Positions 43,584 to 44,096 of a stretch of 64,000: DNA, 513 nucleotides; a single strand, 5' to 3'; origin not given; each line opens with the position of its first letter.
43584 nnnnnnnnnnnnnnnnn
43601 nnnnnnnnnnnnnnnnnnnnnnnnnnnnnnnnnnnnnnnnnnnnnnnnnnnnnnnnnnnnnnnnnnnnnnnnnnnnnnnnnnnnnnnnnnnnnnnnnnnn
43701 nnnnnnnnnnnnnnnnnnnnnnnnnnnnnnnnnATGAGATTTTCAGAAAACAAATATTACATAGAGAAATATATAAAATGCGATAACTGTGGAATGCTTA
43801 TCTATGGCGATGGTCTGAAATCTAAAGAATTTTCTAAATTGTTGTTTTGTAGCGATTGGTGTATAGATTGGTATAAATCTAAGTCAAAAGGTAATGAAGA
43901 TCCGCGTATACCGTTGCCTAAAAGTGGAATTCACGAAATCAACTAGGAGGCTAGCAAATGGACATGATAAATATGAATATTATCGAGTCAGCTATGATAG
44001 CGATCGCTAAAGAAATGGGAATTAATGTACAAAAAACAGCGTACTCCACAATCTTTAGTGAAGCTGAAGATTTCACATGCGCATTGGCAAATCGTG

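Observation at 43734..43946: A translationally coupled 70-aa zinc-ribbon ORF wedged between hyuA and hyuB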

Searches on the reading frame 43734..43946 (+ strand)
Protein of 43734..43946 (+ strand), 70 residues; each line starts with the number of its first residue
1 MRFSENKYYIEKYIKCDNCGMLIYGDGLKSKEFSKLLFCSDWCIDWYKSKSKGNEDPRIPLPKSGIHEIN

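Call 5: search_protein_families(library=pfam, proteins=[window:43734-43946:+], max_evalue=1)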
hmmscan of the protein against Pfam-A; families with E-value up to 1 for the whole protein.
window:43734-43946:+ (70 aa): 2 families
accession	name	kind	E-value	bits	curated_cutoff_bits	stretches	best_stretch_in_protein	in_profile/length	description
PF01784.24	DUF34_NIF3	-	0.27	11.3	23.4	1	2-44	8-47/256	Duf34/NIF3 (NGG1p interacting factor 3)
PF24461.1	DUF7576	-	0.99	9.8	27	0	15-47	19-58/60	Family of unknown function (DUF7576)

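Call 6: search_protein_families(library=ncbifam, proteins=[window:43734-43946:+], max_evalue=1)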
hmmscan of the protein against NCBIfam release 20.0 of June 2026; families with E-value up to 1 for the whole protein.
window:43734-43946:+ (70 aa): 0 families

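Call 7: find_homologous_proteins(query=window:43734-43943:+, max_evalue=0.01)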
Query window:43734-43943:+ (70 aa): 11 proteins with E <= 0.01 among 11 candidates.
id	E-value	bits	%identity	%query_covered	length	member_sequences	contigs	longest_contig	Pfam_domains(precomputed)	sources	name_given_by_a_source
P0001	6.0e-43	161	100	100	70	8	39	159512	-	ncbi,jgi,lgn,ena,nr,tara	ncbi:MAG: hypothetical protein CBC29_00530 [Methylococcaceae bacterium TMED69]|nr:MAG: hypothetical 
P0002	2.1e-40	153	93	100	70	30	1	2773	-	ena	-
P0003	6.7e-36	139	86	100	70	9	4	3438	-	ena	-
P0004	8.6e-28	113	69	100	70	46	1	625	-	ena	-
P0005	6.2e-27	111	63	100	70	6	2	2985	-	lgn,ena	-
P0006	1.5e-25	106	66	100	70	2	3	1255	-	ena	-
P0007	7.0e-25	104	64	100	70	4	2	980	-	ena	-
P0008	2.5e-24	102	60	100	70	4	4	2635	-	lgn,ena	-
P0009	4.9e-24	101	61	97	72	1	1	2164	-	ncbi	-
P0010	1.6e-18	84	59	87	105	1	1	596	-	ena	-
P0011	3.5e-18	83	60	84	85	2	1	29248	-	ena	-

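Call 10: find_encoding_contigs(protein=P0011, flank=8000, max_places=3)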
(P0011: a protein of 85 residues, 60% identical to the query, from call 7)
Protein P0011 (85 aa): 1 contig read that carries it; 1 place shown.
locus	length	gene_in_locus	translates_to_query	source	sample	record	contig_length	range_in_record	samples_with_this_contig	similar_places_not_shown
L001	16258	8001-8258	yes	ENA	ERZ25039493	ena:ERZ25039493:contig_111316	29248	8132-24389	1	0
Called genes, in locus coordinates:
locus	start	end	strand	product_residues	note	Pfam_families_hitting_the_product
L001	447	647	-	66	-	-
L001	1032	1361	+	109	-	-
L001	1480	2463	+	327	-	PF07690:MFS_1 (faint)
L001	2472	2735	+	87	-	PF07690:MFS_1 (weak)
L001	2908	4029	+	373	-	PF00939:Na_sulph_symp, PF02040:ArsB, PF03600:CitMHS, PF02040:ArsB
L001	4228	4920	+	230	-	PF20408:Abhydrolase_11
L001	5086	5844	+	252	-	PF00106:adh_short, PF08659:KR, PF13561:adh_short_C2, PF23441:SDR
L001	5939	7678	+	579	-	PF05378:Hydant_A_N, PF01968:Hydantoinase_A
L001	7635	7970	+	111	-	PF19278:Hydant_A_C (weak)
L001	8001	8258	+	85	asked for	-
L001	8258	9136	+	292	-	PF02538:Hydantoinase_B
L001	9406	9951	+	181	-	PF02538:Hydantoinase_B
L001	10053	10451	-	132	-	PF08402:TOBE_2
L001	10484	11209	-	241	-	PF00005:ABC_tran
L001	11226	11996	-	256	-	PF00528:BPD_transp_1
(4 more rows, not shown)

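Call 11: find_encoding_contigs(protein=P0009, flank=8000, max_places=3)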
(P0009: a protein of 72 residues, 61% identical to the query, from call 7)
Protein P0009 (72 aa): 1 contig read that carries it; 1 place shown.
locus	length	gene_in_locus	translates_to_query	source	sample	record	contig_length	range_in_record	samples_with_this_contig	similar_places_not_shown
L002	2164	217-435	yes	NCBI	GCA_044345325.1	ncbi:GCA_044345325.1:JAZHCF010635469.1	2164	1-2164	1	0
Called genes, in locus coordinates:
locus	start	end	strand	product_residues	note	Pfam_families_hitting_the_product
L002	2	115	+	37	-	?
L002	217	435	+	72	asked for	-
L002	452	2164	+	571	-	?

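Call 12: search_solved_structures(query=A1, max_evalue=10, show_alignments=3)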
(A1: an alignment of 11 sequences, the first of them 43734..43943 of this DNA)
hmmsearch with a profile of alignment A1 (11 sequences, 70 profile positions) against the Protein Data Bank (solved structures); distinct sequences matched with E-value up to 10: 19.
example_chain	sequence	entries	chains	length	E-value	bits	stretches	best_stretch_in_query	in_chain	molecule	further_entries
2das_A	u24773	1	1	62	0.23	14.4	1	14-46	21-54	Zinc finger MYM-type protein 5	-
3ugd_A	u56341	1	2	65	0.28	14.2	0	12-26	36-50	Protein kinase C delta type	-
3uff_A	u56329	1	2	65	0.31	14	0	12-26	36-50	Protein kinase C delta type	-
1ptq_A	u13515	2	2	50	0.35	13.8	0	12-25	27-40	PROTEIN KINASE C DELTA TYPE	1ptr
2eli_A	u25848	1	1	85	0.45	13.5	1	6-25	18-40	Protein kinase C alpha type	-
7knd_A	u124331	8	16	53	0.48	13.4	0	12-25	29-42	Protein kinase C delta type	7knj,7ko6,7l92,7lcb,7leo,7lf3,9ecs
6flm_A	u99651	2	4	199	0.53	13.3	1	15-55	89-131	E3 ubiquitin/ISG15 ligase TRIM25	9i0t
9iun_A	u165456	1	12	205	0.55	13.2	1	15-55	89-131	E3 ubiquitin/ISG15 ligase TRIM25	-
3uey_A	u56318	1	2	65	0.7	12.9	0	12-26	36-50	Protein kinase C delta type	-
2enz_A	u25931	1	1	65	0.77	12.8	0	14-24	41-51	Protein kinase C theta type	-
3uej_A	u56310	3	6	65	0.86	12.6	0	12-26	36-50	Protein kinase C delta type | Proteine kinase C delta type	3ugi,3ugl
6fln_A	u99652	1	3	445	0.9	12.5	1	15-55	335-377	E3 ubiquitin/ISG15 ligase TRIM25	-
4fkd_A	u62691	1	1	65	1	12.4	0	14-24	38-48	Protein kinase C theta type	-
7f4e_A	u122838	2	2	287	1.5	11.9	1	10-48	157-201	NAD-dependent protein deacetylase HST2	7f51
1q1a_A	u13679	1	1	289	1.5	11.9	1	10-48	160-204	HST2 protein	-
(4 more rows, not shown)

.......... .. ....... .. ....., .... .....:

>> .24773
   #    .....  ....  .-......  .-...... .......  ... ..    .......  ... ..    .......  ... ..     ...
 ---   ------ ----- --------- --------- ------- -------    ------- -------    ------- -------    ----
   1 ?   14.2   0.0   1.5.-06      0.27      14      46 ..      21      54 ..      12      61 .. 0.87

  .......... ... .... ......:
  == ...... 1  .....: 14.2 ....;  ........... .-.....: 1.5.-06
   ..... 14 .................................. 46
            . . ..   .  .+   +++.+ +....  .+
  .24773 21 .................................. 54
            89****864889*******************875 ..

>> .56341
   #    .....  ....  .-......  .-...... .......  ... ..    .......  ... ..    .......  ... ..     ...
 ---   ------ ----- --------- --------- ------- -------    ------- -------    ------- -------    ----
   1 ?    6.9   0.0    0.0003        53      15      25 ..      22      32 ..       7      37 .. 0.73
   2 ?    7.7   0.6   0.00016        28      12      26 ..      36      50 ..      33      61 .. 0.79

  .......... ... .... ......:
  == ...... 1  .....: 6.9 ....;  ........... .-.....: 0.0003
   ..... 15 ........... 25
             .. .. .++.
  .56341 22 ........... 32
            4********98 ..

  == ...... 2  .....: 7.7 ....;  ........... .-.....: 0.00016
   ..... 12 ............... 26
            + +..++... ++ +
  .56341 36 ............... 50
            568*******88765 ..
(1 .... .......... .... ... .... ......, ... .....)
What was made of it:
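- Closest known: TRASH / FCS. Same: The best PDB sequence match is 2das (call 12).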

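Call 17: find_encoding_contigs(protein=P0005, flank=8000, max_places=3)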
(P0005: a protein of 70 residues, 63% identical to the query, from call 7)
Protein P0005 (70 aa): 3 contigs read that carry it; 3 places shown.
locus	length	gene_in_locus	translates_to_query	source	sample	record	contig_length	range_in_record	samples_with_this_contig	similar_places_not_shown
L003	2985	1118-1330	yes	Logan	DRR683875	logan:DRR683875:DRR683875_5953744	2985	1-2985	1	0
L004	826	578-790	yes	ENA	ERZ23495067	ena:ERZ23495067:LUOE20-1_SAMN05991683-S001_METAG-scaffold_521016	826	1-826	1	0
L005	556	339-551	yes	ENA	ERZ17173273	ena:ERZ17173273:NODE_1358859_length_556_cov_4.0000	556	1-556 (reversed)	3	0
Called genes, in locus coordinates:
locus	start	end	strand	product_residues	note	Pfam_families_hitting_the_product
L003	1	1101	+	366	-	?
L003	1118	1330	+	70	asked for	-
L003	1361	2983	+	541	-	?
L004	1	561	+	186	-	?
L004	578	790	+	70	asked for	-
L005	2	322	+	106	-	?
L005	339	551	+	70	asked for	-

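Call 18: search_protein_representatives(alignment_id=A1)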
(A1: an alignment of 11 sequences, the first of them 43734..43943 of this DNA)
Query: 11 sequences, 70 profile positions. Proteins with E-value up to 0.001 (for the whole library): 92; up to 1e-10: 50; up to 1e-30: 0. The best 92 are listed.
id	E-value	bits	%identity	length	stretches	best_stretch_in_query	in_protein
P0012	2.5e-23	97.7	-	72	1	1-65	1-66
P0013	5.7e-23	96.5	-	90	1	1-61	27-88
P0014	7.2e-23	96.2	-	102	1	1-55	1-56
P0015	9.1e-23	95.9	-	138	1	1-62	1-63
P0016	9.8e-23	95.8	-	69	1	1-64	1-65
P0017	2.1e-22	94.7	-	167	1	1-62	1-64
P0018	4.4e-21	90.5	-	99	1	1-59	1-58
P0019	5.0e-21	90.3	-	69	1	1-63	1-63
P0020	1.3e-20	89.0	-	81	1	1-52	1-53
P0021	2.2e-20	88.2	-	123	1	1-57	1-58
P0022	3.6e-20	87.5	-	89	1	1-62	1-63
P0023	8.7e-20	86.3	-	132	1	1-62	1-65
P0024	2.0e-18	81.9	-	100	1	1-53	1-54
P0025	5.7e-18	80.5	-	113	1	1-48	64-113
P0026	5.8e-18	80.5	-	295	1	1-60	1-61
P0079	9.5e-07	44.5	-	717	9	29-54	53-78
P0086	2.8e-05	39.9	-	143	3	33-48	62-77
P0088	3.3e-05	39.6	-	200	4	10-50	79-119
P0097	2.5e-04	36.8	-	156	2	5-41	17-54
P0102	6.2e-04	35.5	-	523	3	7-35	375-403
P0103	9.4e-04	35.0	-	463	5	13-57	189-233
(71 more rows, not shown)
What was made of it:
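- Checked: There are 92 clusters of relatives in 1.84 billion representatives (call 18).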

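Call 20: predict_structure(alignment_id=A1)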
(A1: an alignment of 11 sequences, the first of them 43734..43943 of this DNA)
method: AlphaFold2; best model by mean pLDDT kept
length: 70 residues; sequences in the alignment: 11
mean_pLDDT: 77.2   pTM: 0.61
mean pLDDT of the five models: 77.2, 75.1, 71.6, 70.1, 69.3
residues with pLDDT >= 90: 9; 70-90: 46; 50-70: 9; < 50: 6
segments of 3 or more residues with pLDDT < 50: 1-4
pLDDT, mean of each block of 10 residues (from residue 1): 49 80 79 84 90 87 72
secondary structure, 60 per line:
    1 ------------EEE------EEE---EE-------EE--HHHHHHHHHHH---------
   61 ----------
elements in order: E13-15 E22-24 H41-51
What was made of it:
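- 43779..43790 (+): First zinc knuckle, C16-D-N-C19 (codons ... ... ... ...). It lies in the turn between predicted strands 13-15 and 22-24 (call 20).
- On TRASH/FCS-type treble-clef zinc finger: AF2 (pLDDT 77) predicts strands 13-15 and 22-24 and helix 41-51 (call 20).
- Fold: AF2 predicts a hairpin knuckle plus helix at pLDDT 77 (call 20).
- Tried and rejected: (2) Classical zinc ribbon: rejected in favour of a treble-clef/TRASH-like fold, because the second ligand pair is C-x3-C at a helix start (call 20).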

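Call 28: find_related_loci(query=A3, collection=genome_contigs, flank=6000)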
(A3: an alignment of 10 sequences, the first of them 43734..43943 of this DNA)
Query A3 (70 aa) in genome_contigs; peptide patterns used: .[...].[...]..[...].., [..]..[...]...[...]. (x = any residue, [..] = any of these).
250 stretches matched a pattern; 197 encode a relative of the query (tblastn E <= 1e-3); the best 80 are kept; 80 distinct loci.
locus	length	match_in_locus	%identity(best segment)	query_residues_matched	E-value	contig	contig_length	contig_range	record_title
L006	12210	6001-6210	90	1-70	4e-41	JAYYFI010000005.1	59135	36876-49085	MAG: Pseudomonadota bacterium isolate XS_MAG81 XS_MAG81_0005, whole genome shotgun sequence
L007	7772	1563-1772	86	1-70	1e-37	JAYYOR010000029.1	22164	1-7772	MAG: Pseudomonadota bacterium isolate DS_MAG30 DS_MAG30_0029, whole genome shotgun sequence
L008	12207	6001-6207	61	1-68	3e-30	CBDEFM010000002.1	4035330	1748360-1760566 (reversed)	MAG: Alphaproteobacteria bacterium isolate aeb00254-6c42-428d-b364-e2f44f9e6819 genome assembly, contig: contig_2, whole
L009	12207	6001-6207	61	1-68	3e-30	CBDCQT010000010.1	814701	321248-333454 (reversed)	MAG: Alphaproteobacteria bacterium isolate e3c776a9-cacd-4c18-a30b-cff54c8cb4cc genome assembly, contig: contig_10, whol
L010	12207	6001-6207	61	1-68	4e-30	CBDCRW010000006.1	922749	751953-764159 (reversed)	MAG: Alphaproteobacteria bacterium isolate 17552401-cd1b-4c46-aa27-bcf66b51cbf9 genome assembly, contig: contig_6, whole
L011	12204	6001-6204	62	1-67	2e-29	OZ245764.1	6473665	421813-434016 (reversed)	MAG: Rhodospirillales bacterium isolate 6966ac55-dabb-4425-b8ec-bbaea3ff1f79 genome assembly, chromosome: 1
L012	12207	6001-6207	64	1-68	8e-29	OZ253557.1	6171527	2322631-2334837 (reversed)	MAG: Alphaproteobacteria bacterium isolate 076c979e-b32e-4df2-94ec-b05dd2327168 genome assembly, chromosome: 1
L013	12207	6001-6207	64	1-68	4e-29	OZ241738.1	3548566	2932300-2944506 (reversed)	MAG: Alphaproteobacteria bacterium isolate d8927372-aabd-44cb-9c9e-7bd42c52962c genome assembly, chromosome: 1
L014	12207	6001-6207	62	1-68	6e-29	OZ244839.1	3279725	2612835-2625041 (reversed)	MAG: Alphaproteobacteria bacterium isolate 6fc921c6-fbc8-4da4-8046-d56663dc60e1 genome assembly, chromosome: 1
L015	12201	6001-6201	60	3-68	8e-29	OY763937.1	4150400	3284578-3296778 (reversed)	MAG: Alphaproteobacteria bacterium isolate 94459814-87f5-4eb9-ae2d-17e88b2d30f0 genome assembly, chromosome: 1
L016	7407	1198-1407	65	1-69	2e-28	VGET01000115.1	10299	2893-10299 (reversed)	MAG: Alphaproteobacteria bacterium isolate K_Offshore_80m_m2_187 K_Offshore_80m_m2_187_Ga0194132_10012880, whole genome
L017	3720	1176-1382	62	1-68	2e-28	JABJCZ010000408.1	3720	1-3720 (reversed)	MAG: Alphaproteobacteria bacterium isolate SI073_bin67 k141_3072570, whole genome shotgun sequence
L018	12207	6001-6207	61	1-68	4e-28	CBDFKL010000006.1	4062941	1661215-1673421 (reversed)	MAG: Alphaproteobacteria bacterium isolate 1368f247-a1ca-469e-8ff8-323441c52473 genome assembly, contig: contig_6, whole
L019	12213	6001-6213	61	1-70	5e-28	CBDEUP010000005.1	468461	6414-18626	MAG: Alphaproteobacteria bacterium isolate d5badbbc-828c-4e68-9d16-dc84226a5d6f genome assembly, contig: contig_5, whole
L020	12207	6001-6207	61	1-68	2e-28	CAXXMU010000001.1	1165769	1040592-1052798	MAG: Alphaproteobacteria bacterium isolate 52200dbb-96b0-4271-9d33-ac17574469e2 genome assembly, contig: contig_1, whole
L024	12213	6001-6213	62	1-70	7e-28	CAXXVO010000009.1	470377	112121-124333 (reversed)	MAG: Alphaproteobacteria bacterium isolate b1e32fb5-33d9-4808-b364-4179d3f700a5 genome assembly, contig: contig_9, whole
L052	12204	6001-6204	61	1-67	2e-24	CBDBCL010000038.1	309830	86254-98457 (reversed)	MAG: Rhodospirillales bacterium isolate 27ce55e1-56a7-41d0-ad35-9a4444b0f2a3 genome assembly, contig: contig_38, whole g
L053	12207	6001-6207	62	1-68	2e-31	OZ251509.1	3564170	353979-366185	MAG: Alphaproteobacteria bacterium isolate c58df884-ff44-4a62-8948-53011581409f genome assembly, chromosome: 1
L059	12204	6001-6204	51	1-67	2e-23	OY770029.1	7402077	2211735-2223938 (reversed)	MAG: Rhodospirillales bacterium isolate c3d793b9-5a52-4c80-ad97-7d720a5a098c genome assembly, chromosome: 1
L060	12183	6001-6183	54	1-61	2e-23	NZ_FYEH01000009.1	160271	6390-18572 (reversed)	Arboricoccus pini strain B29T1, whole genome shotgun sequence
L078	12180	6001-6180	60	1-59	2e-21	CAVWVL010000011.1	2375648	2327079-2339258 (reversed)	MAG: uncultured Alphaproteobacteria bacterium isolate MFD09671.bin.1.201 genome assembly, contig: contig_8335, whole gen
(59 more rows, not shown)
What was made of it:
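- Tried and rejected: It was repeated with the narrower A3 (call 28).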

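Call 33: find_homologous_proteins(query=L060:6001-7947:+, max_evalue=1e-50)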
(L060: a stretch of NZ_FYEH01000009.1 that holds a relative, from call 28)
Query L060:6001-7947:+ (649 aa): 2286 proteins with E <= 1e-50 among 8000 candidates; the best 120 are listed.
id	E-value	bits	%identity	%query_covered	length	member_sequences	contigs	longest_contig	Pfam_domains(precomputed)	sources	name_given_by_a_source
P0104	0.0e+0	1328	86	100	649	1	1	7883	PF02538.20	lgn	-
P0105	0.0e+0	1281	84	99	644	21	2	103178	PF02538.20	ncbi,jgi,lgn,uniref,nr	ncbi:MAG TPA: hydantoinase B/oxoprolinase family protein [Geminicoccus sp.]|jgi:5-oxoprolinase (ATP-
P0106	0.0e+0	1254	82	99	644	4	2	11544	PF02538.20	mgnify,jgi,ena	mgnify:CR=1 FL=1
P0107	0.0e+0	1249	81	99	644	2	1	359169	PF02538.20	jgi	-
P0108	0.0e+0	1246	81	99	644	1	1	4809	PF02538.20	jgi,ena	jgi:5-oxoprolinase (ATP-hydrolysing)/N-methylhydantoinase B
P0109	0.0e+0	1244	81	99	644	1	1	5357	PF02538.20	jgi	-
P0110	0.0e+0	1234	80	99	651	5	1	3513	PF02538.20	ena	-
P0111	0.0e+0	1233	80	99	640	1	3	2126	PF02538.20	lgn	-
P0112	0.0e+0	1232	80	99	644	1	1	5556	PF02538.20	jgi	jgi:N-methylhydantoinase B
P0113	0.0e+0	1231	81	99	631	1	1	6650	PF02538.20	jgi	-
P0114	0.0e+0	1230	80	99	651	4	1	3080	PF02538.20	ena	-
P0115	0.0e+0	1229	80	99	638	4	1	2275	PF02538.20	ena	-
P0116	0.0e+0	1228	81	99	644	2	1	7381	PF02538.20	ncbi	-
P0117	0.0e+0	1227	80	99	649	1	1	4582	PF02538.20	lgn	-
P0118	0.0e+0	1226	80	99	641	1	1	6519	PF02538.20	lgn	-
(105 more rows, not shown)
